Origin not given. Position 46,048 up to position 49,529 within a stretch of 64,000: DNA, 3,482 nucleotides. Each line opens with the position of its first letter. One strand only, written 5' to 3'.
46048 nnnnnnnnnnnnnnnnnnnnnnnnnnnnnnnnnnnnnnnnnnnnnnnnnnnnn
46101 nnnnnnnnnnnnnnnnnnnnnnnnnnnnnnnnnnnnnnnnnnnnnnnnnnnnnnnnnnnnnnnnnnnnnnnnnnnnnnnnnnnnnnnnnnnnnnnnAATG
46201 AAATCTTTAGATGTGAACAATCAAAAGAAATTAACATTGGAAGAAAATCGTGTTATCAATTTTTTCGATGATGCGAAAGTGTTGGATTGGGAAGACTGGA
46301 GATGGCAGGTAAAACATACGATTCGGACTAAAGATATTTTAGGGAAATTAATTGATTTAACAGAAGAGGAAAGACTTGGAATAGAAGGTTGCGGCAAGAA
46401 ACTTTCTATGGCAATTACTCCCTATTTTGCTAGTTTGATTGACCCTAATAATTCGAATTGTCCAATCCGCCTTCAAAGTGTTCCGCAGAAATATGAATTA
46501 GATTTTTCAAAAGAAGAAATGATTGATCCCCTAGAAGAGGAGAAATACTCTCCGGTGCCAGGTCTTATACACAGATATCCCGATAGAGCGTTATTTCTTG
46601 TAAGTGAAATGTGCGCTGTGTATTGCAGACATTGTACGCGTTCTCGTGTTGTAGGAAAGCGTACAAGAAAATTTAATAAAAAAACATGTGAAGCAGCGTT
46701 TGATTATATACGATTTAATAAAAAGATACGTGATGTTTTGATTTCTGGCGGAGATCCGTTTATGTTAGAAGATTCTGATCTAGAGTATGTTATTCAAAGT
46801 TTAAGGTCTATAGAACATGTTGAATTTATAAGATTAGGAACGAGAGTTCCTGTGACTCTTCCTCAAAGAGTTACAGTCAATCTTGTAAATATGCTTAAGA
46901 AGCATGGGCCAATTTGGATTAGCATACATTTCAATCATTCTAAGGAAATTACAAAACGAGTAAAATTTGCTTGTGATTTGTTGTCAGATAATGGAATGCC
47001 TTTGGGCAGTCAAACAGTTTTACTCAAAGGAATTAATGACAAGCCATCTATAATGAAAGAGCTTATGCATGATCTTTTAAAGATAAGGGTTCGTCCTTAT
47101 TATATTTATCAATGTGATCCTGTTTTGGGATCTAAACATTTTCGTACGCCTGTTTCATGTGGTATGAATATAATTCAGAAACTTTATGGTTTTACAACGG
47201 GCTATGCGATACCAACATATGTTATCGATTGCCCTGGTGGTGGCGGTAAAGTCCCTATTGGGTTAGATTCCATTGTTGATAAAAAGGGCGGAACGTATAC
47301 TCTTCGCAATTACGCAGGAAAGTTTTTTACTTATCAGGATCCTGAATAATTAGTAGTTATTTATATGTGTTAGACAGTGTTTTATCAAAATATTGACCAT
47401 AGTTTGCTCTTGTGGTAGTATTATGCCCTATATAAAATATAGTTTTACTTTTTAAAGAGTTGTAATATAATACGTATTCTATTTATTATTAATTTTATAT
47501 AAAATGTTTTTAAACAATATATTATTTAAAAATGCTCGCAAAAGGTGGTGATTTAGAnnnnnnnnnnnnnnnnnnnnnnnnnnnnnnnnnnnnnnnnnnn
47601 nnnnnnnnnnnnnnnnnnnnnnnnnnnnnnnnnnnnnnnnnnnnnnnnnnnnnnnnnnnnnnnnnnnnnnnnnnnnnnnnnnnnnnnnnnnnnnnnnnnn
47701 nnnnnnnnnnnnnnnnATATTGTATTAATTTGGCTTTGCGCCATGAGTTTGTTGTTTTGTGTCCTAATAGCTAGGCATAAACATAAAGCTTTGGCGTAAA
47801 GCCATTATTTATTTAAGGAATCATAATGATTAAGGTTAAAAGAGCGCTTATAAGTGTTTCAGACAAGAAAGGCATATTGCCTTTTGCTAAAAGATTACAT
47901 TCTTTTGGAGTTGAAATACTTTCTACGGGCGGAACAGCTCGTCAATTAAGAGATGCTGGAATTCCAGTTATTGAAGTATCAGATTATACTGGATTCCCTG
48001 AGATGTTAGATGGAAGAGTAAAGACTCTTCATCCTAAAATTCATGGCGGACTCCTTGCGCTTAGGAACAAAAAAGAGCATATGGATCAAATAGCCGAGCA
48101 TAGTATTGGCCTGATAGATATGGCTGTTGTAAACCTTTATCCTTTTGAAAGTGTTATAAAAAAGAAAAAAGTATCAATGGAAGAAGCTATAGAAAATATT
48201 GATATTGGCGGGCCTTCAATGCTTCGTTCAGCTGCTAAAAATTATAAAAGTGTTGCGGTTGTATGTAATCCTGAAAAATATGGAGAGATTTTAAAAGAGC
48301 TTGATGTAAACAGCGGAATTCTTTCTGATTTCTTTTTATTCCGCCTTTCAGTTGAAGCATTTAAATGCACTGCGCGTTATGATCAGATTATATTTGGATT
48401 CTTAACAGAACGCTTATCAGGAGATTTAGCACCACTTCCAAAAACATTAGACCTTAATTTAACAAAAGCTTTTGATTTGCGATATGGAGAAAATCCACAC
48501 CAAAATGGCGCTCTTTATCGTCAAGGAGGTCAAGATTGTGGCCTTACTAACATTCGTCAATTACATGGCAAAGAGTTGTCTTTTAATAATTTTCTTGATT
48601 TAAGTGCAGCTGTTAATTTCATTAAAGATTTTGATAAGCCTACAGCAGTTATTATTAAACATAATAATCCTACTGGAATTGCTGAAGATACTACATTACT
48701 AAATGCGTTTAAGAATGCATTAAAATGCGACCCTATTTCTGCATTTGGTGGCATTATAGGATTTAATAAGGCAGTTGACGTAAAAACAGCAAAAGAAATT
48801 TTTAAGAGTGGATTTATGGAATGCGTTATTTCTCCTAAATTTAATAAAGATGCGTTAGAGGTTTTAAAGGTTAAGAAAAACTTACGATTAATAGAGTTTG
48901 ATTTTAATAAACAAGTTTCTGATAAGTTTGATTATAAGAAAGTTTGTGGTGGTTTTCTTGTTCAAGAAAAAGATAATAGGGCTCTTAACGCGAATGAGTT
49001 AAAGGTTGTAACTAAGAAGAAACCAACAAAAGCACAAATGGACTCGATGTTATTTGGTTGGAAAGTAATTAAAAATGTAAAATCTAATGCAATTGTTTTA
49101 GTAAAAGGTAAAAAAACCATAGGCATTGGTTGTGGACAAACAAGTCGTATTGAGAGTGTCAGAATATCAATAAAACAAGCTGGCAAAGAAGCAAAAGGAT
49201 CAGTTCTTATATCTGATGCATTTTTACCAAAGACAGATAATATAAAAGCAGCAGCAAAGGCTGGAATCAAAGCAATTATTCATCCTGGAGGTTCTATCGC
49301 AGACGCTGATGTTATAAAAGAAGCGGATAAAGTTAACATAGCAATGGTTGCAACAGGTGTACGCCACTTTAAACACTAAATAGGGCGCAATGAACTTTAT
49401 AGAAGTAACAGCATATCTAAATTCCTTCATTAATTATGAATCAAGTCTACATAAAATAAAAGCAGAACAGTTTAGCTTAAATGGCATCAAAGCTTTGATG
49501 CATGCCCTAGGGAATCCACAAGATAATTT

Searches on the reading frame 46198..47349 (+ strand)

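Call 8: search_protein_families(library=pfam, proteins=[window:46198-47349:+], max_evalue=0.001)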
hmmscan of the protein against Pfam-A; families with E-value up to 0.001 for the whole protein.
window:46198-47349:+ (383 aa): 3 families
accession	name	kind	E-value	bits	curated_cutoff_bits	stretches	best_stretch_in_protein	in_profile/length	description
PF12544.13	LAM_C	-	4.2e-14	53.2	26.7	1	326-383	1-58/127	Lysine-2,3-aminomutase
PF04055.27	Radical_SAM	-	2.4e-10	41.3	29.5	1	135-282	3-157/166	Radical SAM superfamily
PF13353.11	Fer4_12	-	0.00018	22.3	22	1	135-205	11-80/137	4Fe-4S single cluster domain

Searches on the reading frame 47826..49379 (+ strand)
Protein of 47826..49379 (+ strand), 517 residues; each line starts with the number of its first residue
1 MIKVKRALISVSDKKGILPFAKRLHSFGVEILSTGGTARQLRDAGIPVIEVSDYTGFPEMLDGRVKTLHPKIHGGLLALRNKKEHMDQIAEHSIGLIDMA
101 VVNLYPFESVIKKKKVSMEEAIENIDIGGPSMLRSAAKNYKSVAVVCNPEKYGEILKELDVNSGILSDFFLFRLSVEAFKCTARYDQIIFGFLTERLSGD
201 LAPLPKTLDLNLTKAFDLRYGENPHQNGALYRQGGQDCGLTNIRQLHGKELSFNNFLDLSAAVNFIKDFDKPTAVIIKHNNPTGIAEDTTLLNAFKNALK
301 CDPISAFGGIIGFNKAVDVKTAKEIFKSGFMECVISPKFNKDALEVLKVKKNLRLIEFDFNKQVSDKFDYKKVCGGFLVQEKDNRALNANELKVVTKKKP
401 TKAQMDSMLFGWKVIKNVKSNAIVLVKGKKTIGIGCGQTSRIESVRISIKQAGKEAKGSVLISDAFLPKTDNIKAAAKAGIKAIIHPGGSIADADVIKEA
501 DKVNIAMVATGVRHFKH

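Call 8: search_protein_families(library=pfam, proteins=[window:47826-49379:+], max_evalue=0.001)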
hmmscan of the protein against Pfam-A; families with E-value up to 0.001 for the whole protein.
window:47826-49379:+ (517 aa): 2 families
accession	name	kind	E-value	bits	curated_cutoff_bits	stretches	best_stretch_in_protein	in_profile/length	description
PF01808.24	AICARFT_IMPCHas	-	5.6e-114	381.2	25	1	136-451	1-311/311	AICARFT/IMPCHase bienzyme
PF02142.27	MGS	-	9.8e-27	93.4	24.1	1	16-130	1-93/94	MGS-like domain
